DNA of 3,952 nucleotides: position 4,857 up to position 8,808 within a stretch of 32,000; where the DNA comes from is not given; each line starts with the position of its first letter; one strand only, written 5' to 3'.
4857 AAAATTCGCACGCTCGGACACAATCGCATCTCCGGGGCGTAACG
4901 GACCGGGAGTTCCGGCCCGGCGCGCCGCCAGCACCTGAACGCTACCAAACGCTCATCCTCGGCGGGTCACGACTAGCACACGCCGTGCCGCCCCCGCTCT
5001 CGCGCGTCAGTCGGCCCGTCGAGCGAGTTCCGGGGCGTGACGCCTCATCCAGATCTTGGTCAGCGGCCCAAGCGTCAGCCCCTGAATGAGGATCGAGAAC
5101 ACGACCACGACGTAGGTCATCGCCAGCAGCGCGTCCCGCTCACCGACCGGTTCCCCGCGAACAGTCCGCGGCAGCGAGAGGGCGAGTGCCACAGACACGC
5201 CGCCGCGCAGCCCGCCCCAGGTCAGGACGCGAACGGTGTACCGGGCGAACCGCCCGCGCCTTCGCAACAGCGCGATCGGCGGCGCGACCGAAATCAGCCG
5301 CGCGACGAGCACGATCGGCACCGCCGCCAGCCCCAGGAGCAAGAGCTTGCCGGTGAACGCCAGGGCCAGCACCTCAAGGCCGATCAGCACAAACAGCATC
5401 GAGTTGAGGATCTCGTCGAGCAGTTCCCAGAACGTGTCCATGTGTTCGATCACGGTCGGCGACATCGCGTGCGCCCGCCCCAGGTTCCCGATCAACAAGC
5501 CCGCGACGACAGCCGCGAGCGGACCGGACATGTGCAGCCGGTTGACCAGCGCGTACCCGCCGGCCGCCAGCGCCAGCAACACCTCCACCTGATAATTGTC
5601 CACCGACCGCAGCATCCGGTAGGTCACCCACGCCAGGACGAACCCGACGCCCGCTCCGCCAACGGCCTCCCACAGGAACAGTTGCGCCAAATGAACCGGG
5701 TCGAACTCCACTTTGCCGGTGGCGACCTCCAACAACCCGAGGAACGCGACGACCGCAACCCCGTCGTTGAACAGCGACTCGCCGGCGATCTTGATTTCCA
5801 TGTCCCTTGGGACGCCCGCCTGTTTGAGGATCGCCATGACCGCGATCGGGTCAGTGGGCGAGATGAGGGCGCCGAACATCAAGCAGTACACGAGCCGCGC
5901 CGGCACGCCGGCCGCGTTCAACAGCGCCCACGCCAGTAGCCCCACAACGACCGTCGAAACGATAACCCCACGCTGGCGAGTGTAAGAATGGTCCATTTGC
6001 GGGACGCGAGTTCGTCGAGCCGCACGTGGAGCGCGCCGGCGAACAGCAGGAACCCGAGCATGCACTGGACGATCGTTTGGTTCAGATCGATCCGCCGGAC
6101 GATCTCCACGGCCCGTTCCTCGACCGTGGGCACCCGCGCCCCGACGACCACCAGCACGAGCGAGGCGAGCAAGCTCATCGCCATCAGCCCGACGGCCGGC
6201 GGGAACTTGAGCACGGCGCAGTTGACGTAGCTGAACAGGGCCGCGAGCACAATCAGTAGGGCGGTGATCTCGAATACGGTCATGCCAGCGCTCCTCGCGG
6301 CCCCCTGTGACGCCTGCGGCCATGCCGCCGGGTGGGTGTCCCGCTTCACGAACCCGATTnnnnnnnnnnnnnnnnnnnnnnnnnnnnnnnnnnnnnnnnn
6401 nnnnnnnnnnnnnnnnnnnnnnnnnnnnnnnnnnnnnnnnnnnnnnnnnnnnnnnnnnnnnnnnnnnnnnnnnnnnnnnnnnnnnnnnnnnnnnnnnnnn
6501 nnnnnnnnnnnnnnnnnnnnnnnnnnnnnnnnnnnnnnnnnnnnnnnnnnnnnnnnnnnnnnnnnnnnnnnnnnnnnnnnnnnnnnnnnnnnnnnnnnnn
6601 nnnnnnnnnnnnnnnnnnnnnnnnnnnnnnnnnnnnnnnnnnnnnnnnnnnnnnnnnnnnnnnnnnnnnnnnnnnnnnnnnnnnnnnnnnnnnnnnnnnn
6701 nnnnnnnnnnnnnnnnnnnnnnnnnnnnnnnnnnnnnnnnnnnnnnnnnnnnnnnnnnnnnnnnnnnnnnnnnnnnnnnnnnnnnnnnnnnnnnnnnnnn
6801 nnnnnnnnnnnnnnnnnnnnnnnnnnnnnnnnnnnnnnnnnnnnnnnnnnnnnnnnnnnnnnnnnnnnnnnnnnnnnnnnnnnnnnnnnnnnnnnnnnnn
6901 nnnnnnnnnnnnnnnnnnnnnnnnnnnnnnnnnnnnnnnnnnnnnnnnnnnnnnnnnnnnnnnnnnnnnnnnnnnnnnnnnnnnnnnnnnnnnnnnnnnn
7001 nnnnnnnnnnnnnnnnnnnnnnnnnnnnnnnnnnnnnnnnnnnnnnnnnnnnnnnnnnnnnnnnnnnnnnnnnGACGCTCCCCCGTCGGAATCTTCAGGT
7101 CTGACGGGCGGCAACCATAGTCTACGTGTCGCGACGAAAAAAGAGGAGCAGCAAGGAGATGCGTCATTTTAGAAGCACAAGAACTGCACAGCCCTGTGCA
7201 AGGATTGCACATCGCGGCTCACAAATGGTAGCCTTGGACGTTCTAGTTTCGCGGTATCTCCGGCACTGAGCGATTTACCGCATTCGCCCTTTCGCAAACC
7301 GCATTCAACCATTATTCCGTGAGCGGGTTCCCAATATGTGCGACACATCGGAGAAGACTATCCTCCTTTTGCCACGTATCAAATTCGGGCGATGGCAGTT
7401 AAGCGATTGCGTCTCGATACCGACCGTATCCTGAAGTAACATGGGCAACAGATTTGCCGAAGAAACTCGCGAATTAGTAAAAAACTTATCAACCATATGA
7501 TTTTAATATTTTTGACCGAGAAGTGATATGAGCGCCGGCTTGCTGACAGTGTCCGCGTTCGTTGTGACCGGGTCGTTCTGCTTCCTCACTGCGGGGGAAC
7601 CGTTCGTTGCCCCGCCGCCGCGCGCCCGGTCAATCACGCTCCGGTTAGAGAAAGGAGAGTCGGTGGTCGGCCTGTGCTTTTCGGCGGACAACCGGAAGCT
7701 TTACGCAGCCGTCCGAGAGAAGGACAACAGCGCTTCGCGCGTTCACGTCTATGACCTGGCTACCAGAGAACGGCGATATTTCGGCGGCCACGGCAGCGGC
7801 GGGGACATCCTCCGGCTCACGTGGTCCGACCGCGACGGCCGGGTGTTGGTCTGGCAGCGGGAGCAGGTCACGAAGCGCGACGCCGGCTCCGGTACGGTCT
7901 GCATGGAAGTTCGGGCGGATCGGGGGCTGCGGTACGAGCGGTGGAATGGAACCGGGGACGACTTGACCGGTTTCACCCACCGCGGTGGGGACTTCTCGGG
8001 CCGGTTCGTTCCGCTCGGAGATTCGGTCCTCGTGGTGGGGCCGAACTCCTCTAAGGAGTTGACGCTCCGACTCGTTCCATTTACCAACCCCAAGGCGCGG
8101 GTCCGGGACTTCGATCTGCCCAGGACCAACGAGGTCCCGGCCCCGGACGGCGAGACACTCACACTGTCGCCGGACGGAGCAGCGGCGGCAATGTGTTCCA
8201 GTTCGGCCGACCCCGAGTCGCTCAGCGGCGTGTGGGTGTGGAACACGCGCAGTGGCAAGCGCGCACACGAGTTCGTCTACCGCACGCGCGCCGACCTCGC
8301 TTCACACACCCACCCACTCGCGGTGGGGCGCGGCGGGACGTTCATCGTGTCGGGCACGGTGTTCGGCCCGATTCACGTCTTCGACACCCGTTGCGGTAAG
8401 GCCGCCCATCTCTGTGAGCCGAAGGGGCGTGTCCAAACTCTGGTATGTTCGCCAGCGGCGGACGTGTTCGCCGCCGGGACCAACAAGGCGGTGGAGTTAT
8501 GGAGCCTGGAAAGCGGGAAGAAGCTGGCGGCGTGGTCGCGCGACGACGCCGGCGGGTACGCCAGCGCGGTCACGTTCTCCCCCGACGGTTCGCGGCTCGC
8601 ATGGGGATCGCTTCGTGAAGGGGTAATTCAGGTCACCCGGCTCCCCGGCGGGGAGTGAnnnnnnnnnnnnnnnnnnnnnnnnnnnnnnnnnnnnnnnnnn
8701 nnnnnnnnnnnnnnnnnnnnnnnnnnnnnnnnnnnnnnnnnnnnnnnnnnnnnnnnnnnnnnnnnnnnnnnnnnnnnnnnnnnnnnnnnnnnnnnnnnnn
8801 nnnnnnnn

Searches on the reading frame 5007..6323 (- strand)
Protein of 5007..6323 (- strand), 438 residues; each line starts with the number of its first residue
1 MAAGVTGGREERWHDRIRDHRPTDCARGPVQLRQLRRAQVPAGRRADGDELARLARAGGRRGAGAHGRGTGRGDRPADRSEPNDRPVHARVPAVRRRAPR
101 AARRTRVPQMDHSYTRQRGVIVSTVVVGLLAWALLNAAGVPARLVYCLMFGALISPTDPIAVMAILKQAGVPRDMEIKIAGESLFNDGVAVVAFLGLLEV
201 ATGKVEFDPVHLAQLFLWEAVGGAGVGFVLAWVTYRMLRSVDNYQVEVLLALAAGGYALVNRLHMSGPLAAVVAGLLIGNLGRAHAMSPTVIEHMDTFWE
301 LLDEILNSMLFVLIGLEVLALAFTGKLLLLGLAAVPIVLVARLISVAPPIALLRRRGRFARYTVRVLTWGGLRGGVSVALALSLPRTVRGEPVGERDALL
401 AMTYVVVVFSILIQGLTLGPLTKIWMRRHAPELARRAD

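Call 8: search_protein_families(library=pfam, proteins=[window:5007-6323:-], max_evalue=0.001)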
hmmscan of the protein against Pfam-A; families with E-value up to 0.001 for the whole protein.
window:5007-6323:- (438 aa): 1 family
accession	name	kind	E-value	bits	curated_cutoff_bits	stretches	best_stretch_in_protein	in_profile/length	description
PF00999.27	Na_H_Exchanger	-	1.1e-46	159.8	26.2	1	119-423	81-374/375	Sodium/hydrogen exchanger, transmembrane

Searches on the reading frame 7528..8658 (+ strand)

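Call 8: search_protein_families(library=pfam, proteins=[window:7528-8658:+], max_evalue=0.001)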
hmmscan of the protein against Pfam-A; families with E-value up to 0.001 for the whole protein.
window:7528-8658:+ (376 aa): 7 families
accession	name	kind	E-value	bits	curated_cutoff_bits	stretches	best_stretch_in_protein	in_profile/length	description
PF25174.1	Beta-prop_THOC3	-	1.9e-10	40.7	305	1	211-371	94-241/272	THOC3 beta-propeller domain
PF25173.1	Beta-prop_WDR3_1st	-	1.1e-06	28.9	154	1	282-364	11-93/184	WDR3 first beta-propeller domain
PF23414.1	Beta-prop_EML_2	-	3.5e-06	27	90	0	305-367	4-63/266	Echinoderm microtubule-associated protein second beta-propeller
PF24814.1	WD40_Prp19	-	1.4e-05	24.8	320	1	270-361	61-154/281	Prp19 WD40 domain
PF24807.1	WD40_CDC20-Fz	-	1.6e-05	24.8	200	0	311-368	20-76/292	CDC20/Fizzy WD40 domain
PF25171.1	Beta-prop_WDR36-Utp21_1st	-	0.00014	21.8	80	0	273-367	123-217/266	WDR36/Utp21 first beta-propeller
PF07676.18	PD40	-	0.00026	21.3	20.9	0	343-365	9-32/38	WD40-like Beta Propeller Repeat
